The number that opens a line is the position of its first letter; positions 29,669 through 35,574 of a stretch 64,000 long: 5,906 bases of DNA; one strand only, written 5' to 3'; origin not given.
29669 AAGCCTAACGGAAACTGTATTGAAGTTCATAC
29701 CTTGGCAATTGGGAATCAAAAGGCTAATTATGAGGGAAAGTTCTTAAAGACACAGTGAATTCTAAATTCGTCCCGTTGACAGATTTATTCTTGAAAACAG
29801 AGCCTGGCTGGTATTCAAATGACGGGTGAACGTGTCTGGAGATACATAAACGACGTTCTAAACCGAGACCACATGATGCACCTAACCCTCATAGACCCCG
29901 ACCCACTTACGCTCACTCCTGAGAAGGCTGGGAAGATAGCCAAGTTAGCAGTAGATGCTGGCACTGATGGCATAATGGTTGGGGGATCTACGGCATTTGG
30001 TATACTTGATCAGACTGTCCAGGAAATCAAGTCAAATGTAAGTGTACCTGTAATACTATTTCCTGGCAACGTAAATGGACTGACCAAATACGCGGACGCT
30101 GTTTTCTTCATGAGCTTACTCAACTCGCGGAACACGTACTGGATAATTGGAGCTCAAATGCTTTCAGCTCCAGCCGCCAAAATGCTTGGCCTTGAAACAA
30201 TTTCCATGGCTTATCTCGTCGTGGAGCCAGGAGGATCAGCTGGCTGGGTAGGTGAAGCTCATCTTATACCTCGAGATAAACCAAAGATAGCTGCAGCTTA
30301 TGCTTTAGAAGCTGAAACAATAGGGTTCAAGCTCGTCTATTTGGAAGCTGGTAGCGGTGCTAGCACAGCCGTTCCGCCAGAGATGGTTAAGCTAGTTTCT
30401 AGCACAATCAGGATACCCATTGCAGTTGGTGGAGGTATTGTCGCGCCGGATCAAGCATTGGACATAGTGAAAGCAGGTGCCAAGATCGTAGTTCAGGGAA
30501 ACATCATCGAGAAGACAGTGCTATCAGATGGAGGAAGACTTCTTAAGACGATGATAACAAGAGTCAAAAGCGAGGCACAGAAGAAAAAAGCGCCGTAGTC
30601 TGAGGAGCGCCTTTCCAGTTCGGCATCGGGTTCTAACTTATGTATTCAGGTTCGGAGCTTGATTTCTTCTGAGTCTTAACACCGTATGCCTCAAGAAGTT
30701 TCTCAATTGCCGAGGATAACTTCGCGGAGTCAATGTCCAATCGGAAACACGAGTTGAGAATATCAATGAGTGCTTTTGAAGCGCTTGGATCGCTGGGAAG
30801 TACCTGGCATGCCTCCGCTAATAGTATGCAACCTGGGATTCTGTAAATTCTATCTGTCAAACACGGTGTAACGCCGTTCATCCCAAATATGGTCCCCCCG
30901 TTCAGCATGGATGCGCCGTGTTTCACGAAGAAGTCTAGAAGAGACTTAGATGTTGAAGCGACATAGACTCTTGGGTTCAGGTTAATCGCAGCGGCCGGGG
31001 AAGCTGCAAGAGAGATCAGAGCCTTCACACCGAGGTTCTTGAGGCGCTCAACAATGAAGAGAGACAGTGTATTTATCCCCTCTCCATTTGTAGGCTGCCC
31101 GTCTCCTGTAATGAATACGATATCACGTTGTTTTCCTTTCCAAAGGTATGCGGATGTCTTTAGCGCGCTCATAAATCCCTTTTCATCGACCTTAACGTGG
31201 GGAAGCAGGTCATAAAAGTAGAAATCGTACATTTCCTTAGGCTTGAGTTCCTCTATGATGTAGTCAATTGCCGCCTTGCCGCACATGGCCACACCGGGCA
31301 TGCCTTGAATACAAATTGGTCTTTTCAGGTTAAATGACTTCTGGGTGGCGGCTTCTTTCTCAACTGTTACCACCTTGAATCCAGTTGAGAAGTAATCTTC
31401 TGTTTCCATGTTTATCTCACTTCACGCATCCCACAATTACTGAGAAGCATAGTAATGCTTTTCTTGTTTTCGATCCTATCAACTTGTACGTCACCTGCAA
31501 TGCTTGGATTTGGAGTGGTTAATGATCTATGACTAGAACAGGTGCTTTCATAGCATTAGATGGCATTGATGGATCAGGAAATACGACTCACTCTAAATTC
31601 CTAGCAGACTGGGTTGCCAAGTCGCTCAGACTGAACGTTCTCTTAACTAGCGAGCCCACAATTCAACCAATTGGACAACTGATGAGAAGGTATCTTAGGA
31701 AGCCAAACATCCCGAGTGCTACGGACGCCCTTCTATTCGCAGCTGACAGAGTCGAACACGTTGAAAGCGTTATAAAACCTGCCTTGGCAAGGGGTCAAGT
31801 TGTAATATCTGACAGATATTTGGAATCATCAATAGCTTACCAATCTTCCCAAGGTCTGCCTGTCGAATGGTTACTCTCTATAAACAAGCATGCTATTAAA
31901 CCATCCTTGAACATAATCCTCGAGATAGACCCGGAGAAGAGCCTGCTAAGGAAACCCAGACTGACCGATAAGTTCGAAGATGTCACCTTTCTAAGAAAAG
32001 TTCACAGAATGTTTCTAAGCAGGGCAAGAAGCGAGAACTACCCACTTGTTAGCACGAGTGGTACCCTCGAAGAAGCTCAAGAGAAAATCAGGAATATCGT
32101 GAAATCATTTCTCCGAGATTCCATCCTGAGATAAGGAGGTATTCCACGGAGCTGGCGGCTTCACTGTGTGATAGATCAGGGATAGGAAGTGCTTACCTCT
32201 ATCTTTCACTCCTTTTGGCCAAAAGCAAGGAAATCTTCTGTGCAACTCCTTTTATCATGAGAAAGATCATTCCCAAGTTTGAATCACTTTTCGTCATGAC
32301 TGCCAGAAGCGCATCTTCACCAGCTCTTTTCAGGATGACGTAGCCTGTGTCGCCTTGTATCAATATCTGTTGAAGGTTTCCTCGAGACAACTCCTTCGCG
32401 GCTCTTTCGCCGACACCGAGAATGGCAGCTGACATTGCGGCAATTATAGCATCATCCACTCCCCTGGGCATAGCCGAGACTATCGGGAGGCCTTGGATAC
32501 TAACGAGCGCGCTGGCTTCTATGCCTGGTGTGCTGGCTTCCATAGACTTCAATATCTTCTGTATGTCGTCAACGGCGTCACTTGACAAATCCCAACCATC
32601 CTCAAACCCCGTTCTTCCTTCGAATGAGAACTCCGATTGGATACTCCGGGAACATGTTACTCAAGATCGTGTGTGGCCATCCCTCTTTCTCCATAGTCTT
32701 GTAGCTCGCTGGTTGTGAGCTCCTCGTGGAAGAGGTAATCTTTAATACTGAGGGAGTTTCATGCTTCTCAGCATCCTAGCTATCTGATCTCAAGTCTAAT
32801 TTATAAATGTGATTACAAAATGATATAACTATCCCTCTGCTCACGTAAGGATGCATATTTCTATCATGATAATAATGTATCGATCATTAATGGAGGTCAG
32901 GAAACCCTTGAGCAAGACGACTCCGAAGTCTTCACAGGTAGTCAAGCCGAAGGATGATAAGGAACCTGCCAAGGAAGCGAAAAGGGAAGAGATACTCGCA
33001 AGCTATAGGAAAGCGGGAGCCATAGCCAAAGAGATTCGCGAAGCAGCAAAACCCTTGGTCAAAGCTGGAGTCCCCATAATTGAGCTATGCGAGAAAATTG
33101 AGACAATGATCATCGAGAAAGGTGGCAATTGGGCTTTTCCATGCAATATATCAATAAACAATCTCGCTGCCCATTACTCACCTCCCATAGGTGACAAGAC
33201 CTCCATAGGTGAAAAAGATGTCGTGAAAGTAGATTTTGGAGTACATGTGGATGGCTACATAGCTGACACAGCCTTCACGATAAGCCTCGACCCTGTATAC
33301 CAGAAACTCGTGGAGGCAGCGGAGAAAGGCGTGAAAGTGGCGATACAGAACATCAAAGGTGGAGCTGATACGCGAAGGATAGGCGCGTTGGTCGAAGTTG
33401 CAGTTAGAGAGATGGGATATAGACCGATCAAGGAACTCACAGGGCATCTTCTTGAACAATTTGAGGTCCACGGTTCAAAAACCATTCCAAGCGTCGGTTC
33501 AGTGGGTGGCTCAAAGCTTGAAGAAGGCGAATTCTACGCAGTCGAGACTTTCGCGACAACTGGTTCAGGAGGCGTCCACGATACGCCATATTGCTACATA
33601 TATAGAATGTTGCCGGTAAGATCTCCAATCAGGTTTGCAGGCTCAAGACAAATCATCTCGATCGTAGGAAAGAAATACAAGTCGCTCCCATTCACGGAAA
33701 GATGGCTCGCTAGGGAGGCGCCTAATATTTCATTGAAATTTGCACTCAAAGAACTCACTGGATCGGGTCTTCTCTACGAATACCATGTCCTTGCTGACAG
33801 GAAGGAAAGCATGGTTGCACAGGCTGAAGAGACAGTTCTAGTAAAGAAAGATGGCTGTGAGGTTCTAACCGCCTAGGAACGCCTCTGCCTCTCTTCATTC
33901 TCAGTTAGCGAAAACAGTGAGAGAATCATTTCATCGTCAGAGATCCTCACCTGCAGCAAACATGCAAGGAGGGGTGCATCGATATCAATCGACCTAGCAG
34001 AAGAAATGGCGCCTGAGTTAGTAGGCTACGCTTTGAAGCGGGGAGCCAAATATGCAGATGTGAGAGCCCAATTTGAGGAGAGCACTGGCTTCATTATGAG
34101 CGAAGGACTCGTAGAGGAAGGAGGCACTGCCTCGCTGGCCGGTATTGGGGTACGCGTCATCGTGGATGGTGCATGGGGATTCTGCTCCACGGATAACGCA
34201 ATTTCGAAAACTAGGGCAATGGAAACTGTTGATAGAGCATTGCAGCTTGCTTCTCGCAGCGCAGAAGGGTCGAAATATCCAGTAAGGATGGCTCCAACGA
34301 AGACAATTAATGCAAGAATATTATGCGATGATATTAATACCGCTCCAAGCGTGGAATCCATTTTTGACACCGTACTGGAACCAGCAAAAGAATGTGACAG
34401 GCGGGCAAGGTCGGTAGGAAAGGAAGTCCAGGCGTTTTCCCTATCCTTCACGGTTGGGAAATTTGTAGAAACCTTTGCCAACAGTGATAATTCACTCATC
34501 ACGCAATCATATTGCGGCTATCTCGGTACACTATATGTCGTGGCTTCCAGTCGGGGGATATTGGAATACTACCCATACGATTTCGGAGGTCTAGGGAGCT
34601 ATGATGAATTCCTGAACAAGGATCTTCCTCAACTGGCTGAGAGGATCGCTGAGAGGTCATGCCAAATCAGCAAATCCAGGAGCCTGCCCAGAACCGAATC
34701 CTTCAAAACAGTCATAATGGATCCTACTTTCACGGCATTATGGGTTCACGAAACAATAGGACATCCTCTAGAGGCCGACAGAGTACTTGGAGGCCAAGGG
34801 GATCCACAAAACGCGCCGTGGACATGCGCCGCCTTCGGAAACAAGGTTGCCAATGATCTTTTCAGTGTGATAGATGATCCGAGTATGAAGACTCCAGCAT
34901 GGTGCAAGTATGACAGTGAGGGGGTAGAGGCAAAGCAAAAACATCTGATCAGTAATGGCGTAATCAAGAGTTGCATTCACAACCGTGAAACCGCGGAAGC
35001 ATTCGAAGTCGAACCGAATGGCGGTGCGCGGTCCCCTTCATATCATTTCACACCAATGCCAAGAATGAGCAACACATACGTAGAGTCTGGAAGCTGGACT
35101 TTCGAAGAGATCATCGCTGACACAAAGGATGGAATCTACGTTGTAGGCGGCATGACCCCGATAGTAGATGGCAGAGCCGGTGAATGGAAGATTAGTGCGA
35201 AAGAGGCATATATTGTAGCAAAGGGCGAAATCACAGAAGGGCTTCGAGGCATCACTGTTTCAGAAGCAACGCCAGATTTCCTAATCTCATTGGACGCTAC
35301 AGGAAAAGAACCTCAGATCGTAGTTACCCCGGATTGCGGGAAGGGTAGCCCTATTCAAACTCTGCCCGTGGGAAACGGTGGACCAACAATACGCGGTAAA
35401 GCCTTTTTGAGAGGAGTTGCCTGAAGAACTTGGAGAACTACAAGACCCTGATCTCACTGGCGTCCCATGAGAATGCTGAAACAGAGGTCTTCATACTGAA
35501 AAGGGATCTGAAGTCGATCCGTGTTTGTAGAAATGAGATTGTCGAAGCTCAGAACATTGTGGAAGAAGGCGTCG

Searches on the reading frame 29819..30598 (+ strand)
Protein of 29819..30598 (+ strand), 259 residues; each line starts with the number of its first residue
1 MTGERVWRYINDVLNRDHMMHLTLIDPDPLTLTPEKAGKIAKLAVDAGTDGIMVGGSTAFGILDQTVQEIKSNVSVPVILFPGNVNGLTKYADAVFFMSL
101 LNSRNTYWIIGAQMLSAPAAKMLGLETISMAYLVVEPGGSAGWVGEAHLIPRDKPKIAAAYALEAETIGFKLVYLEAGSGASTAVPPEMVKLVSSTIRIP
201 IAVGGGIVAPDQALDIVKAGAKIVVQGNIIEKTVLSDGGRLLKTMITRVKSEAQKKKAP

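Call 73: search_protein_families(library=pfam, proteins=[window:29819-30598:+], max_evalue=0.0001)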
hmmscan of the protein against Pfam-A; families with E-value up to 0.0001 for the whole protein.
window:29819-30598:+ (259 aa): 1 family
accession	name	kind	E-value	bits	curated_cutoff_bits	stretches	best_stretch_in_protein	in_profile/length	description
PF01884.23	PcrB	-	4.9e-60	203.2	23.9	1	18-233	7-214/226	PcrB family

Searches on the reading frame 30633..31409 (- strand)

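Call 73: search_protein_families(library=pfam, proteins=[window:30633-31409:-], max_evalue=0.0001)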
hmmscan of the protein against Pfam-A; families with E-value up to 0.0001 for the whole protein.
window:30633-31409:- (258 aa): 1 family
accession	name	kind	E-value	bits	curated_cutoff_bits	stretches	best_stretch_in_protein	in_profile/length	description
PF09754.15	PAC2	-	7e-23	82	25.8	1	34-240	2-209/215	PAC2 family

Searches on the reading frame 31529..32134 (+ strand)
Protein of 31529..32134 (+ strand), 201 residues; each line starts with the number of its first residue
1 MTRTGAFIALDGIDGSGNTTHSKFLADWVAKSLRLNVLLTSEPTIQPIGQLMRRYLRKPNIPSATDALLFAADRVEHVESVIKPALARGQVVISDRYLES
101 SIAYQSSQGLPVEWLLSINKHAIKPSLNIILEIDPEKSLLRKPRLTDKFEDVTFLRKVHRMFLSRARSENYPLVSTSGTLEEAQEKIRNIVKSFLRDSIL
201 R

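Call 73: search_protein_families(library=pfam, proteins=[window:31529-32134:+], max_evalue=0.0001)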
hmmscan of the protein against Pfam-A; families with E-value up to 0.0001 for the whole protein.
window:31529-32134:+ (201 aa): 1 family
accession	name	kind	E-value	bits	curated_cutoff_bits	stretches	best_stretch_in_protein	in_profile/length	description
PF02223.23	Thymidylate_kin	-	3.3e-40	138.2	27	1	10-187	1-185/185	Thymidylate kinase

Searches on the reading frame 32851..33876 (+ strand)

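Call 59: search_protein_families(library=pfam, proteins=[window:32851-33876:+], max_evalue=0.00001)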
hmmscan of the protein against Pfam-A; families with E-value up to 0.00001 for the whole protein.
window:32851-33876:+ (341 aa): 1 family
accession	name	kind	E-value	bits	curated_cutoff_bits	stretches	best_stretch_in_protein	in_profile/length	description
PF00557.29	Peptidase_M24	-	9.3e-31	107.7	23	1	51-242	2-198/208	Metallopeptidase family M24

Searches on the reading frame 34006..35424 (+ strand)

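Call 59: search_protein_families(library=pfam, proteins=[window:34006-35424:+], max_evalue=0.00001)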
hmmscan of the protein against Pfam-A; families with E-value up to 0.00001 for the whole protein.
window:34006-35424:+ (472 aa): 2 families
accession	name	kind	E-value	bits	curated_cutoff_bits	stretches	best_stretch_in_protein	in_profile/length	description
PF19289.4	PmbA_TldD_3rd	-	1.5e-47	162.1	22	1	235-463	5-212/220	PmbA/TldA metallopeptidase C-terminal domain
PF01523.21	PmbA_TldD_1st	-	1.3e-10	41.7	20.9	1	17-82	1-65/65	PmbA/TldA metallopeptidase domain 1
